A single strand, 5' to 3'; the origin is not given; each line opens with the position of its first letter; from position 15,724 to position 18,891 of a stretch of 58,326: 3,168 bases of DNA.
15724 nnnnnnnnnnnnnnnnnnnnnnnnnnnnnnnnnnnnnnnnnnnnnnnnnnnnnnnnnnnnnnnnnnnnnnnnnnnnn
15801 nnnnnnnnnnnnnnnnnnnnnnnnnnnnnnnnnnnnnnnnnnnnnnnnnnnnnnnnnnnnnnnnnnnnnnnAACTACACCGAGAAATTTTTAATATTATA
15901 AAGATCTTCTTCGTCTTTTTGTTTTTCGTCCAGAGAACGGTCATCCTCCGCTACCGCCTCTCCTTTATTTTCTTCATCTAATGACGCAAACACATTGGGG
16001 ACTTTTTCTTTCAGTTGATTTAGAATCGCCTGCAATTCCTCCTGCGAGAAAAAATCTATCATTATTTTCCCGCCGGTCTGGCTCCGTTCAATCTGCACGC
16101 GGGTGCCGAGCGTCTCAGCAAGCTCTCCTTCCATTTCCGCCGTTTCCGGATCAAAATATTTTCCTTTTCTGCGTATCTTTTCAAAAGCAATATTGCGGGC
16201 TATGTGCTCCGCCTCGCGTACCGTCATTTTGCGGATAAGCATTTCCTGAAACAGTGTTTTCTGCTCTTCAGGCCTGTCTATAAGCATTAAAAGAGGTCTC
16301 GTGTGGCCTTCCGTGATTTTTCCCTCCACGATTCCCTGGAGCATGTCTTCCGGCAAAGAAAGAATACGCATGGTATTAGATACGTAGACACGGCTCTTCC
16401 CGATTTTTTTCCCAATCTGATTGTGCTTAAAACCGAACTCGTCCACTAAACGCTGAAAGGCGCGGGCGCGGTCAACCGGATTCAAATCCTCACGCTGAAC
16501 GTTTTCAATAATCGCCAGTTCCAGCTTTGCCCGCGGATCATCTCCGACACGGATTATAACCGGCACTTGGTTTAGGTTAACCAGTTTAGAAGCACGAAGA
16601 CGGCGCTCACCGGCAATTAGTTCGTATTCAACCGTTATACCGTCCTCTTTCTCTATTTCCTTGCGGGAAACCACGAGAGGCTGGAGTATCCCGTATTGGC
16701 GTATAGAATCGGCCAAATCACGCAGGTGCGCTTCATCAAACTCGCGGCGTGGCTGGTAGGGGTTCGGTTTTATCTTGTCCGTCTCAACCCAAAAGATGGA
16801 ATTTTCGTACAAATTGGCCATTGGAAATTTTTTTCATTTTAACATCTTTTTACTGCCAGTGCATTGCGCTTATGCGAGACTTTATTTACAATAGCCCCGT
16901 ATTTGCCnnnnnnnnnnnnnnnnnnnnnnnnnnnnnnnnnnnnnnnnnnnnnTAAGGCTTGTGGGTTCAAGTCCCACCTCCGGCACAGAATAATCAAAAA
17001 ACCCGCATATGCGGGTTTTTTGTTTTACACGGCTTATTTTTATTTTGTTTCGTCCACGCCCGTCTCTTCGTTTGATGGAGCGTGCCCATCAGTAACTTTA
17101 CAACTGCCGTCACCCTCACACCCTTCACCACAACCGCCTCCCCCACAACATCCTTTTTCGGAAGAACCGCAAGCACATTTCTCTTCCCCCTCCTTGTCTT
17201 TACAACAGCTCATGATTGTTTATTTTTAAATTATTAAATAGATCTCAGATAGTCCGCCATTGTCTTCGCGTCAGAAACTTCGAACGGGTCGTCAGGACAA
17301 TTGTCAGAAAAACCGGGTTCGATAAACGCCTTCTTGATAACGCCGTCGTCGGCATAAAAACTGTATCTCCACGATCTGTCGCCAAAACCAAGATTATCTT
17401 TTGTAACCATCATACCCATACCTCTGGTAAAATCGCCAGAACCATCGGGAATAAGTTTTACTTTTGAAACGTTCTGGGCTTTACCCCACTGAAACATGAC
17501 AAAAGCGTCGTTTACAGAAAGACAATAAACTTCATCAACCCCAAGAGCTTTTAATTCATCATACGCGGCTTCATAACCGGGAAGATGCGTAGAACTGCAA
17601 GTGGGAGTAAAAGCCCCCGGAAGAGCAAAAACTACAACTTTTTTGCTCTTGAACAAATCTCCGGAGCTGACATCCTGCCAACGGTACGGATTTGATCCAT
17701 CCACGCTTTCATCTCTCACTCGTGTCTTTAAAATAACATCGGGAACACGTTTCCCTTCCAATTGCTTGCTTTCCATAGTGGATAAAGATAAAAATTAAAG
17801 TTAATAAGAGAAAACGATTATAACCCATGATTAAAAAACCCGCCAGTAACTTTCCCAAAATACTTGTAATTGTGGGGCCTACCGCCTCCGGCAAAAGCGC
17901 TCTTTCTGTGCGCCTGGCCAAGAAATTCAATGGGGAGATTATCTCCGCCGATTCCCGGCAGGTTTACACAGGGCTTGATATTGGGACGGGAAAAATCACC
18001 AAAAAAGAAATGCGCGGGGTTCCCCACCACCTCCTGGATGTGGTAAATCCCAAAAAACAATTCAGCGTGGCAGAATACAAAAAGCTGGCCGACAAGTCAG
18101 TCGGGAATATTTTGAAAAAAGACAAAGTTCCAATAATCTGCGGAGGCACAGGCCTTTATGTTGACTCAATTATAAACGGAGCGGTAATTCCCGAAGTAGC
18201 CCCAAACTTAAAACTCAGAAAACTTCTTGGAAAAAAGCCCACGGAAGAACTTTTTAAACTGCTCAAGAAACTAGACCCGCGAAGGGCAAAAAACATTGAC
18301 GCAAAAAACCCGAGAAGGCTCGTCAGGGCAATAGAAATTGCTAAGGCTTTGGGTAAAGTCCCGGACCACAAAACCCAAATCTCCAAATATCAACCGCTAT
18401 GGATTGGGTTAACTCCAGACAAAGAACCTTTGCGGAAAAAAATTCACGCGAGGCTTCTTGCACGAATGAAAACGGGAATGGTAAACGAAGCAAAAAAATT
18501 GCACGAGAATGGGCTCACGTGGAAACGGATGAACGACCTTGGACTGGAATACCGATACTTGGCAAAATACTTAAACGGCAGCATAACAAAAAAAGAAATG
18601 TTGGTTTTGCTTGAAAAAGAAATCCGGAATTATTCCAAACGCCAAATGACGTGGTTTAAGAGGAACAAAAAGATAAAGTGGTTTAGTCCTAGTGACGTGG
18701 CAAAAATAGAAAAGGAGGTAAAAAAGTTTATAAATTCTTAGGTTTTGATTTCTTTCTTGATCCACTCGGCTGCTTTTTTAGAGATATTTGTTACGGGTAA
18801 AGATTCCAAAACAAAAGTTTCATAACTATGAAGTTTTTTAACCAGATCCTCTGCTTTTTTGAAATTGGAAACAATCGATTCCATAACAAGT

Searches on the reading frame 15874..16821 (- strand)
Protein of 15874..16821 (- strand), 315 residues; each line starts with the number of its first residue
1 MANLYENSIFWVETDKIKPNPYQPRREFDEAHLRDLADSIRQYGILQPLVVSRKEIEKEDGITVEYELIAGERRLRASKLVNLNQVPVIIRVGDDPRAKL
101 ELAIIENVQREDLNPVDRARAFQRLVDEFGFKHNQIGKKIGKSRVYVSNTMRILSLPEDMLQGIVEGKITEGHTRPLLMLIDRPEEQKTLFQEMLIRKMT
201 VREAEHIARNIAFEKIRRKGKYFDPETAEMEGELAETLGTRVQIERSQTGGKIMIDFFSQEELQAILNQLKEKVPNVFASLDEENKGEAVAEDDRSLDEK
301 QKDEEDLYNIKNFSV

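Call 52: search_protein_families(library=pfam, proteins=[window:15874-16821:-], max_evalue=0.00001)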
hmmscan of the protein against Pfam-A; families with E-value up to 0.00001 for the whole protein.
window:15874-16821:- (315 aa): 3 families
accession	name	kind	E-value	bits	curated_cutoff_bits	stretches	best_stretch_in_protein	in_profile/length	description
PF17762.8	HTH_ParB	-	1.9e-29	102.3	22.6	1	111-211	1-100/102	ParB HTH domain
PF02195.25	ParB_N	-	3.8e-27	94.6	26.3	1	12-109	6-95/95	ParB N-terminal domain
PF23552.2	ParB_C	-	2e-12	46.8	23.8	1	224-271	2-50/50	ParB dimerisation domain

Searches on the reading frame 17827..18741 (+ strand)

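Call 52: search_protein_families(library=pfam, proteins=[window:17827-18741:+], max_evalue=0.00001)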
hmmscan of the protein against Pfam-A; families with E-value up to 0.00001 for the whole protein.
window:17827-18741:+ (304 aa): 2 families
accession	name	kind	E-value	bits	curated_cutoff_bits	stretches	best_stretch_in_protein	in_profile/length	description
PF01715.23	IPPT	-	2.8e-66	224.1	23.6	1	45-279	1-242/243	IPP transferase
PF01745.22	IPT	-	1.2e-08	35.1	20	1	11-70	2-61/233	Isopentenyl transferase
